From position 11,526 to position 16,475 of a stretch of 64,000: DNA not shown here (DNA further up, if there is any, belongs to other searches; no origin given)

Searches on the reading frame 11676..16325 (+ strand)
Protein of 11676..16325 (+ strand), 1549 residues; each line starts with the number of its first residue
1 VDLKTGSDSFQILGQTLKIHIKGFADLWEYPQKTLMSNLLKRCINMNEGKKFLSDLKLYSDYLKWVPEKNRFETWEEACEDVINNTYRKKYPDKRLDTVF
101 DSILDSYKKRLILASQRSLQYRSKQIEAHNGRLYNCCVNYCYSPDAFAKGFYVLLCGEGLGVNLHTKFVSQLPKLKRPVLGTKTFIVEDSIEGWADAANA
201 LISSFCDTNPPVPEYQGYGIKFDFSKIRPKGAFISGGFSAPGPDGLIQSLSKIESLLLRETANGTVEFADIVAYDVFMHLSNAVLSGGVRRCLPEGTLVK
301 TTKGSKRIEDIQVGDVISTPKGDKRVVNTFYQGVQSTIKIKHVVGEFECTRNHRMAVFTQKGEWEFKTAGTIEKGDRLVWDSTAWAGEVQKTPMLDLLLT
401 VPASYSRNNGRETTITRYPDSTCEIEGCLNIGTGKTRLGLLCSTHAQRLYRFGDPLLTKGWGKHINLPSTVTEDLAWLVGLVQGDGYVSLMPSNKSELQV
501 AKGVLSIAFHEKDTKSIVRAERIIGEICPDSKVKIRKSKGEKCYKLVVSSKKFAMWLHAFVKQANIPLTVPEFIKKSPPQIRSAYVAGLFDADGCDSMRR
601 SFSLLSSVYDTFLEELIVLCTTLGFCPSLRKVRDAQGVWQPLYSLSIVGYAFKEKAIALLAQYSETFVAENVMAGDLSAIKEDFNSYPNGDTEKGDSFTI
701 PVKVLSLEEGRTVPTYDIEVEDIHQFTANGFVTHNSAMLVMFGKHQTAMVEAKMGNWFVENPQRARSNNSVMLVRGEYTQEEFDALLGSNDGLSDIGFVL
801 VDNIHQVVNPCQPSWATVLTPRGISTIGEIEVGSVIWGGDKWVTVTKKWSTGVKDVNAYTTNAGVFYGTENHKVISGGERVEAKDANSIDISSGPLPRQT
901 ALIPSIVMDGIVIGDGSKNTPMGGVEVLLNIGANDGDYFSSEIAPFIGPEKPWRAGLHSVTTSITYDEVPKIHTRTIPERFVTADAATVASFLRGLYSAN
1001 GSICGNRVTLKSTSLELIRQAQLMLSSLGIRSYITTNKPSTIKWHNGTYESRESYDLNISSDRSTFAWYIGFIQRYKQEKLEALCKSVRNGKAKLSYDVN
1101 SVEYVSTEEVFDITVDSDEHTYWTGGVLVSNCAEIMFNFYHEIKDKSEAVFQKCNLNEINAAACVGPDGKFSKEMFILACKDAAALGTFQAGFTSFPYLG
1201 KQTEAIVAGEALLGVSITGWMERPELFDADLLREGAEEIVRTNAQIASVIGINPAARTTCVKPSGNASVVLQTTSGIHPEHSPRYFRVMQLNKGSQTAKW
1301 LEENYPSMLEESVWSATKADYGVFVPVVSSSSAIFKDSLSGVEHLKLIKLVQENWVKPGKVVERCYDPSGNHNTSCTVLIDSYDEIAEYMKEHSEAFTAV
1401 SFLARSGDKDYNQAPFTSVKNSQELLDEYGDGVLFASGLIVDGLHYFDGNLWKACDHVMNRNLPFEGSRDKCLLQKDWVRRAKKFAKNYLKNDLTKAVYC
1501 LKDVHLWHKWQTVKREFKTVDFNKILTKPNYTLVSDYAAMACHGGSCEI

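Call 42: search_protein_families(library=pfam, proteins=[window:11676-16325:+], max_evalue=0.01)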
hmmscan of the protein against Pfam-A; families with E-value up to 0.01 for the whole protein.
window:11676-16325:+ (1549 aa): 7 families
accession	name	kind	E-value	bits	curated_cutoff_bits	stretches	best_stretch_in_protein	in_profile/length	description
PF14528.11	LAGLIDADG_3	-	1.1e-19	70.9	22.5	1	989-1046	3-61/82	LAGLIDADG-like domain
PF14890.11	Intein_splicing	-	5.4e-11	43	35.8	1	325-735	40-155/155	Intein splicing domain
PF05204.19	Hom_end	-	2.3e-07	31.3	21.1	0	570-631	2-64/110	Homing endonuclease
PF13403.11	Hint_2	-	0.00014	22.7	28.4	1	292-329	2-39/147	Hint domain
PF07591.16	PT-HINT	-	0.00094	19.9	27.7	0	298-383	1-92/137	Pretoxin HINT domain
PF21995.1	RNR-II_ins_dom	-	0.0014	19.3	27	1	185-257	37-107/107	B12-dependent ribonucleotide reductase, insertion domain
PF05203.21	Hom_end_hint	-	0.008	16.6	32.1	0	292-360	1-80/228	Hom_end-associated Hint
